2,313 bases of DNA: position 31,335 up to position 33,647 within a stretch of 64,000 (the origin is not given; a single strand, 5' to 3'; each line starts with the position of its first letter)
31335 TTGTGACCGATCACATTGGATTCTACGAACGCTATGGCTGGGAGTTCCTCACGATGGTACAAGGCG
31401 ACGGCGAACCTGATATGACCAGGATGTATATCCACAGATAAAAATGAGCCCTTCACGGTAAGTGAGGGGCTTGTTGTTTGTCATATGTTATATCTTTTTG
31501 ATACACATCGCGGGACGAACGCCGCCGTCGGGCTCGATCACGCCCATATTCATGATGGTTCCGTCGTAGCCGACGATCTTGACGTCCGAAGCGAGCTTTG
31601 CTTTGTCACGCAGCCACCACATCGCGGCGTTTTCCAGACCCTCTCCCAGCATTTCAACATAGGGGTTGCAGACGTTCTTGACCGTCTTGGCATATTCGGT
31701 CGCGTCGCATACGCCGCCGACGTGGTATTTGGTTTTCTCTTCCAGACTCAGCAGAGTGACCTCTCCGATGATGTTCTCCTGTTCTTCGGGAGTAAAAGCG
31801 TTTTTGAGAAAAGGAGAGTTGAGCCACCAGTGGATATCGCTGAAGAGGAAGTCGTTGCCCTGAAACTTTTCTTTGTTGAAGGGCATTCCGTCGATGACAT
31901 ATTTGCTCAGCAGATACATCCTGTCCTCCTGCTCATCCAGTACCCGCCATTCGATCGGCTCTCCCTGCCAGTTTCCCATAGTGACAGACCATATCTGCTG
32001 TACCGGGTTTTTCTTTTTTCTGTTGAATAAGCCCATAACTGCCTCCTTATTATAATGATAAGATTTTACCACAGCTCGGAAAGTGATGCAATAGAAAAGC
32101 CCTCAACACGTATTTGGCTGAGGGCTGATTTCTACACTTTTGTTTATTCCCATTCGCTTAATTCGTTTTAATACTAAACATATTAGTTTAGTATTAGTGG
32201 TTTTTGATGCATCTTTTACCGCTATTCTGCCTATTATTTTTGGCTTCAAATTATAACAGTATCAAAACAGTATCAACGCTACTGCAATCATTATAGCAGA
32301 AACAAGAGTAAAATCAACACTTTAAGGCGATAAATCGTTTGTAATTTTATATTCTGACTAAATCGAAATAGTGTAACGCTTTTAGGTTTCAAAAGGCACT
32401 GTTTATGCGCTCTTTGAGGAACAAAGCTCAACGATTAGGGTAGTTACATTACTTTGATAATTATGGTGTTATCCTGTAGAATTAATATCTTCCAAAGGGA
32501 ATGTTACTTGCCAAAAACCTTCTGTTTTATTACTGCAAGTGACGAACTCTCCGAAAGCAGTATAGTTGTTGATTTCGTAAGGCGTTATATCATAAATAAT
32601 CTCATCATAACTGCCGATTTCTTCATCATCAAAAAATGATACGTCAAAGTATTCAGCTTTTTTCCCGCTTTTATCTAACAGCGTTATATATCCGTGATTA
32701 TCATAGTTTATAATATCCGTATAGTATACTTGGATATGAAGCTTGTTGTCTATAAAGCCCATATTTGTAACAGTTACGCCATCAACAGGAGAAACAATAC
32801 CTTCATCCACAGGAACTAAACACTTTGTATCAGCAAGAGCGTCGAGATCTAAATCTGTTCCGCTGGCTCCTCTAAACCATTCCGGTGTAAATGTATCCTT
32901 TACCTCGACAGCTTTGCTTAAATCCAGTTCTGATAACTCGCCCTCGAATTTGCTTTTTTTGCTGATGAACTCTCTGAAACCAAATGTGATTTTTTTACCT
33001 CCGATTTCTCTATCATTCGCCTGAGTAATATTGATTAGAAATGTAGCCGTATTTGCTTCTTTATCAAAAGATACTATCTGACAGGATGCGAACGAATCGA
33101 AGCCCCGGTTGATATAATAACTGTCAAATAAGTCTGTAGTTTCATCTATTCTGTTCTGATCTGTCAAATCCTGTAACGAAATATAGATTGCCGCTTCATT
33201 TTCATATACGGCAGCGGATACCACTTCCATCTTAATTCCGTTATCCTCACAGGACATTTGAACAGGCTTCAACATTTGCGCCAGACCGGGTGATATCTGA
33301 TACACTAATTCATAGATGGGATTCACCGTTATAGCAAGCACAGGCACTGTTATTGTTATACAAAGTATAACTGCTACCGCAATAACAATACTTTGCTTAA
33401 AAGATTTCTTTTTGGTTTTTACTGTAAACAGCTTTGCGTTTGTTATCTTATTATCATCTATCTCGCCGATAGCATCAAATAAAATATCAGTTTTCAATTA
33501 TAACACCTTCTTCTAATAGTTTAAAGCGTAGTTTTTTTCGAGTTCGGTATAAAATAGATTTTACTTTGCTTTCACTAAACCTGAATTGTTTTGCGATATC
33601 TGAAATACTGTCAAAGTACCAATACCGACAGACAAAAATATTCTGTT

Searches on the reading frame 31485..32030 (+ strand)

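Call 11: search_protein_families(library=pfam, proteins=[window:31485-32030:+], max_evalue=0.001)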
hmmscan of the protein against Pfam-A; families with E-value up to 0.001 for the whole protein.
window:31485-32030:+ (181 aa): 0 families

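Call 64: search_protein_families(library=padloc, proteins=[window:31485-32030:+], max_evalue=0.01)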
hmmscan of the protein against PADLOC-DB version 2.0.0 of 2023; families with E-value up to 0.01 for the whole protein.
window:31485-32030:+ (181 aa): 1 family
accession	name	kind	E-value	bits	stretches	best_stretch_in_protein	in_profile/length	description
PDLC03427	REase_II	-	0.0059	13.7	0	56-97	232-273/299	Type II restriction enzyme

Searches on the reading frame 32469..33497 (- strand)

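Call 3: search_protein_families(library=pfam, proteins=[window:32469-33497:-], max_evalue=1)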
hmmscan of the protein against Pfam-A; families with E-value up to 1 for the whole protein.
window:32469-33497:- (342 aa): 2 families
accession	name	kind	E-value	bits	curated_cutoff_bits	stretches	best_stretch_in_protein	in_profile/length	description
PF13786.12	DUF4179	-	1e-06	29.5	30.1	1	29-109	2-93/94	Domain of unknown function (DUF4179)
PF14562.12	Endonuc_BglI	-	0.052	13.2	25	1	15-100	163-247/286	Restriction endonuclease BglI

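Call 64: search_protein_families(library=padloc, proteins=[window:32469-33497:-], max_evalue=0.01)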
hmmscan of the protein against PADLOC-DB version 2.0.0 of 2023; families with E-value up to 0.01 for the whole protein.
window:32469-33497:- (342 aa): 0 families
